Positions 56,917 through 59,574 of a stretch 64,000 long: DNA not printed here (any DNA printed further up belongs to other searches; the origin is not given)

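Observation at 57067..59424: Unusual TPR-GltD-like-ferredoxin fusion protein positioned as candidate electron donor for sulfite reductase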

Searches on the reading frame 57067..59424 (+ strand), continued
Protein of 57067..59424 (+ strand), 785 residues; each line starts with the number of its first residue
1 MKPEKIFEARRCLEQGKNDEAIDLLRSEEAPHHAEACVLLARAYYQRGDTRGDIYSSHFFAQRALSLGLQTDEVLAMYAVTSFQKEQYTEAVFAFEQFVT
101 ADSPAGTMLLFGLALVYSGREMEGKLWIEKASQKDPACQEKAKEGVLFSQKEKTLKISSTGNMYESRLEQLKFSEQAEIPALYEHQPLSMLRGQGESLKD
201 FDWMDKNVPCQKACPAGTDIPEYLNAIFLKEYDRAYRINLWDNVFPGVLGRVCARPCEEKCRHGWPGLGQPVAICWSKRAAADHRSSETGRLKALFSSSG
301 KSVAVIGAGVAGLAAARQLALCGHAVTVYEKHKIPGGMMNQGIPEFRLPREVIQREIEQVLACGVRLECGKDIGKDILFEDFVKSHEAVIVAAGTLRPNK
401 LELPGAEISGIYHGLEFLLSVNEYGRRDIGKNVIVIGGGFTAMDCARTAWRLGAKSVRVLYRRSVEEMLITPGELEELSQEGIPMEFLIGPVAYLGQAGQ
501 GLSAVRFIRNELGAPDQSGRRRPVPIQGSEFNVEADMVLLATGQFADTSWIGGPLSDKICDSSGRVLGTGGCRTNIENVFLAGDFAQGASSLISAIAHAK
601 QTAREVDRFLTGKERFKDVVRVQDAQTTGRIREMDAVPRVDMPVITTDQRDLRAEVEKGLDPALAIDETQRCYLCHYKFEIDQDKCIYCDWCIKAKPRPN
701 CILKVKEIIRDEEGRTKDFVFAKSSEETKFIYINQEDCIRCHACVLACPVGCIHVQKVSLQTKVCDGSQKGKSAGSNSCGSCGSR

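Call 73: find_encoding_contigs(protein=P0241, flank=9000, max_places=3)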
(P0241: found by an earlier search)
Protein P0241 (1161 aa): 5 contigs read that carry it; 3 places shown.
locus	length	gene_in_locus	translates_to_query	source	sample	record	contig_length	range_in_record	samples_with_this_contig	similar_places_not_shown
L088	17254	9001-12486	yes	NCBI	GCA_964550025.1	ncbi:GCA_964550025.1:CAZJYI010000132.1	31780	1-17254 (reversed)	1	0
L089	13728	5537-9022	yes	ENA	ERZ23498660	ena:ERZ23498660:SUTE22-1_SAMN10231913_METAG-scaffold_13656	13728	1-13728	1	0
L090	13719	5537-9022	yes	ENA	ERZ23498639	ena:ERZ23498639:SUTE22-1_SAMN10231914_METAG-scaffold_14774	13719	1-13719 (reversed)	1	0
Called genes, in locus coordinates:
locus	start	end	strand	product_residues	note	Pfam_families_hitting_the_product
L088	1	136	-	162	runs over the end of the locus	PF02151:UVR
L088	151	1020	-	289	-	PF01063:Aminotran_4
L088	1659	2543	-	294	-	-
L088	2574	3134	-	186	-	PF13580:SIS_2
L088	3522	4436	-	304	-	-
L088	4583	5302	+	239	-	-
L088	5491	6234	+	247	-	PF01507:PAPS_reduct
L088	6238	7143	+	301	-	PF01507:PAPS_reduct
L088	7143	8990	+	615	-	PF00009:GTP_EFTU, PF01926:MMR_HSR1 (faint), PF22594:GTP-eEF1A_C, PF01583:APS_kinase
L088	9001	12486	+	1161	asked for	PF03460:NIR_SIR_ferr, PF01077:NIR_SIR, PF03460:NIR_SIR_ferr, PF01077:NIR_SIR, PF14691:Fer4_20, PF01266:DAO (weak), PF07992:Pyr_redox_2, PF12831:FAD_oxidored (weak), +4 more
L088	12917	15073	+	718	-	PF03934:T2SSK (faint)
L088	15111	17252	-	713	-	?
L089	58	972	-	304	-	-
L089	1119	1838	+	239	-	-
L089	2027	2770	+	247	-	PF01507:PAPS_reduct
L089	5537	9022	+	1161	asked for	PF03460:NIR_SIR_ferr, PF01077:NIR_SIR, PF03460:NIR_SIR_ferr, PF01077:NIR_SIR, PF14691:Fer4_20, PF01266:DAO (weak), PF07992:Pyr_redox_2, PF12831:FAD_oxidored (weak), +4 more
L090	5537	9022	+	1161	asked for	PF03460:NIR_SIR_ferr, PF01077:NIR_SIR, PF03460:NIR_SIR_ferr, PF01077:NIR_SIR, PF14691:Fer4_20, PF01266:DAO (weak), PF07992:Pyr_redox_2, PF12831:FAD_oxidored (weak), +4 more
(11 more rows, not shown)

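Call 85: predict_structure(alignment_id=A2)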
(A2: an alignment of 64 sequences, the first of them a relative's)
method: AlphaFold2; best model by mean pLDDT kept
length: 1161 residues; sequences in the alignment: 64
mean_pLDDT: 88.1   pTM: 0.58
mean pLDDT of the five models: 88.1, 87.1, 85.5, 84.6, 84.3
residues with pLDDT >= 90: 721; 70-90: 360; 50-70: 46; < 50: 34
segments of 3 or more residues with pLDDT < 50: 1-4, 536-555, 1155-1161
pLDDT, mean of each block of 10 residues (from residue 1): 51 75 94 89 88 88 94 98 93 90 97 94 72 92 90 91 74 92 92 87 90 88 96 96 87 77 95 98 96 92 89 96 91 97 95 93 97 94 83 66 82 85 86 86 86 78 81 92 93 94 93 93 91 59 25 53 87 90 91 92 92 92 91 90 77 91 83 92 97 97 97 92 94 94 96 94 97 86 93 93 93 94 95 87 94 85 92 96 94 91 82 96 91 91 91 92 95 90 97 95 86 70 88 91 90 90 85 85 88 90 88 89 87 85 87 45 29
secondary structure, 60 per line:
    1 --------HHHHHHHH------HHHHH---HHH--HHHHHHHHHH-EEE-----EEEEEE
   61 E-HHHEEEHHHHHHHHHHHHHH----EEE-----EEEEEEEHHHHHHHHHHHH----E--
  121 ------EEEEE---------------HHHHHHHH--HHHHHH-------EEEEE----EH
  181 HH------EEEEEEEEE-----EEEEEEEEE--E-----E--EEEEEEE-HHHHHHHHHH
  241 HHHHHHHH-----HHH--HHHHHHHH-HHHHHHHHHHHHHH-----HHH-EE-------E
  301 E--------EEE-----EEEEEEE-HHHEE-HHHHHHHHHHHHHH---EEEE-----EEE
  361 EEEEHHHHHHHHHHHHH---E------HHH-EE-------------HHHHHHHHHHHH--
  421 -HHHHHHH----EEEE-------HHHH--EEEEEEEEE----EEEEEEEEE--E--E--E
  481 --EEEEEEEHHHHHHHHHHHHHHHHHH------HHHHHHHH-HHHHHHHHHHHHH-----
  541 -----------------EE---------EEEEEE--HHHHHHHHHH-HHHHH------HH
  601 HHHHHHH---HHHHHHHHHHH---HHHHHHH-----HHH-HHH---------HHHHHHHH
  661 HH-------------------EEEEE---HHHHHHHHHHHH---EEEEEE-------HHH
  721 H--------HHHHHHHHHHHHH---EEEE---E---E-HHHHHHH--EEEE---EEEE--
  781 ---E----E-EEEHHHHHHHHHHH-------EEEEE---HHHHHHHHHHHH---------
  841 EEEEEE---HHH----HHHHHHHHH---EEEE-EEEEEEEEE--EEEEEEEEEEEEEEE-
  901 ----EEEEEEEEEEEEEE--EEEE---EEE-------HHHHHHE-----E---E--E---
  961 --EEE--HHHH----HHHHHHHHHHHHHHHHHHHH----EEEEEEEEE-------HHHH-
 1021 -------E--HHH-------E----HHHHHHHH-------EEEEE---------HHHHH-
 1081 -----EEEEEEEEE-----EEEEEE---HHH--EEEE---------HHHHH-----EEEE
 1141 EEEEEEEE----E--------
elements in order (helices of 4 or more, strands of 3 or more residues): H9-16 H23-27 H36-45 E47-49 E55-61 E66-68 H69-82 E87-89 E95-101 H102-113 E127-131 H147-154 H157-162 E170-174 E189-197 E203-211 E223-229 H231-248 H259-266 H268-281 E310-312 E318-324 H332-345 E349-352 E358-364 H365-377 H407-418 H422-428 E433-436 H444-447 E450-458 E463-471 E483-489 H490-507 H514-521 H523-535 E569-574 H577-586 H588-592 H599-607 H611-621 H625-631 H653-662 E682-686 H690-701 E705-710 H718-721 H730-742 E746-749 H759-765 E768-771 E775-778 E791-793 H794-804 E812-816 H820-831 E841-846 H857-865 E869-872 E874-882 E885-899 E905-918 E921-924 E928-930 H938-943 E963-965 H968-971 H976-995 E1000-1008 H1016-1019 H1046-1053 E1061-1065 H1075-1079 E1086-1094 E1100-1105 E1114-1117 H1127-1131 E1137-1148
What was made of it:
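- AlphaFold2 on the natural fusion folds both modules (mean pLDDT 88.1) but does not place them relative to each other (pTM 0.58, disordered linker at aa 536-555), so no interface is supported (call 85). AlphaFold2 gives no confident SIR-reductase interface (call 85).
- Tried and rejected: The modules fold, but pTM is 0.58, so there is no usable interface (call 85).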

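Call 86: search_protein_families(library=ncbifam, proteins=[L064:9962-11794:+, L076:10037-11725:+, L045:7170-8903:+, L074:9989-11815:+], max_evalue=1e-60)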
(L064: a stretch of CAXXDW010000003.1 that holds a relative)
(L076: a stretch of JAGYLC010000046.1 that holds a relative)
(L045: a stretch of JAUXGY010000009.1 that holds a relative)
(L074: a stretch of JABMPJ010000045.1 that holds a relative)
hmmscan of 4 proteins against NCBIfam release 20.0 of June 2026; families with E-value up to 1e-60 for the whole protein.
L064:9962-11794:+ (610 aa): 6 families
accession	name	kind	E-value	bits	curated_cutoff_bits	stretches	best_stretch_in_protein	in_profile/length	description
NF009410.0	PRK12771.1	subfamily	2e-114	383.2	516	1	36-592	42-563/566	NAD(P)-binding protein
NF009454.0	PRK12814.1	equivalog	1.6e-111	373.8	916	1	39-512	99-575/657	putative NADPH-dependent glutamate synthase small subunit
TIGR01316.1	gltA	equivalog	5.1e-90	302.4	471.75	1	39-443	33-449/449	NADPH-dependent glutamate synthase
NF009414.0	PRK12778.1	equivalog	3.1e-89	300.2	1103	1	41-444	336-750/752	bifunctional dihydroorotate dehydrogenase B NAD binding subunit/NADPH-dependent glutamate synthase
TIGR03315.1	Se_ygfK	equivalog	2.4e-72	243.8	835.3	1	42-587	445-936/1012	putative selenate reductase subunit YgfK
NF010590.0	PRK13984.1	equivalog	1.8e-67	227.9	946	1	44-445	198-608/611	putative oxidoreductase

L076:10037-11725:+ (562 aa): 7 families
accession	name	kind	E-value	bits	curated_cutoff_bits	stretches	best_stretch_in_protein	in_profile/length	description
NF009410.0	PRK12771.1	subfamily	2.9e-120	402.5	516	1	20-553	39-563/566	NAD(P)-binding protein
NF009454.0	PRK12814.1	equivalog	3.3e-104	349.6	916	1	26-368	99-439/657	putative NADPH-dependent glutamate synthase small subunit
TIGR01316.1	gltA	equivalog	4e-79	266.5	471.75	1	26-367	33-388/449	NADPH-dependent glutamate synthase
NF009414.0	PRK12778.1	equivalog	1.5e-78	264.9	1103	1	27-366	335-686/752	bifunctional dihydroorotate dehydrogenase B NAD binding subunit/NADPH-dependent glutamate synthase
NF010590.0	PRK13984.1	equivalog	2.5e-67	227.4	946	1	31-366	198-543/611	putative oxidoreductase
TIGR03315.1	Se_ygfK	equivalog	1.1e-66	225.1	835.3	0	29-367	445-777/1012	putative selenate reductase subunit YgfK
NF009409.0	PRK12770.1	subfamily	7.8e-63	212.7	343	0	119-366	15-287/360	putative glutamate synthase subunit beta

L045:7170-8903:+ (577 aa): 7 families
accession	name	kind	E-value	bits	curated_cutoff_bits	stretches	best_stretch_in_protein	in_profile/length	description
NF009410.0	PRK12771.1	subfamily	6.9e-113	378.1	516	1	20-561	31-563/566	NAD(P)-binding protein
NF009454.0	PRK12814.1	equivalog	2.3e-100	336.9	916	1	37-551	102-626/657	putative NADPH-dependent glutamate synthase small subunit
TIGR01316.1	gltA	equivalog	5e-84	282.7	471.75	1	35-415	34-449/449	NADPH-dependent glutamate synthase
NF009414.0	PRK12778.1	equivalog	5.8e-77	259.6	1103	1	35-416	335-750/752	bifunctional dihydroorotate dehydrogenase B NAD binding subunit/NADPH-dependent glutamate synthase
NF010590.0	PRK13984.1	equivalog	7.1e-66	222.6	946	0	39-417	198-608/611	putative oxidoreductase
TIGR01317.1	GOGAT_sm_gam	subfamily_domain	2.2e-63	214.8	447.7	0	39-420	52-483/485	glutamate synthase small subunit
TIGR03315.1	Se_ygfK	equivalog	2e-62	211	835.3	1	37-482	445-888/1012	putative selenate reductase subunit YgfK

L074:9989-11815:+ (608 aa): 9 families
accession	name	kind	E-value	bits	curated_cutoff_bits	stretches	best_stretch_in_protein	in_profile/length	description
NF009410.0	PRK12771.1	subfamily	4.1e-114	382.2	516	1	33-593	43-563/566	NAD(P)-binding protein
NF009454.0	PRK12814.1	equivalog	9.6e-106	354.6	916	1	38-521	102-581/657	putative NADPH-dependent glutamate synthase small subunit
NF010590.0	PRK13984.1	equivalog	9.6e-86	288.2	946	1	40-450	198-610/611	putative oxidoreductase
TIGR01316.1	gltA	equivalog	1.5e-82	277.8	471.75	1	36-446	34-449/449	NADPH-dependent glutamate synthase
NF009414.0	PRK12778.1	equivalog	3.6e-82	276.8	1103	1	37-447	336-750/752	bifunctional dihydroorotate dehydrogenase B NAD binding subunit/NADPH-dependent glutamate synthase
TIGR03315.1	Se_ygfK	equivalog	8.1e-66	222.2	835.3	1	39-557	446-921/1012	putative selenate reductase subunit YgfK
TIGR01317.1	GOGAT_sm_gam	subfamily_domain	1.2e-65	222.3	447.7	1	40-450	52-482/485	glutamate synthase small subunit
NF009408.0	PRK12769.1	equivalog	3.4e-64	217.1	1003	1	38-446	234-651/659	formate-dependent uric acid utilization protein AegA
TIGR01318.1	gltD_gamma_fam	subfamily_domain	9.1e-64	215.7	482.95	1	36-443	46-462/467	glutamate synthase, small subunit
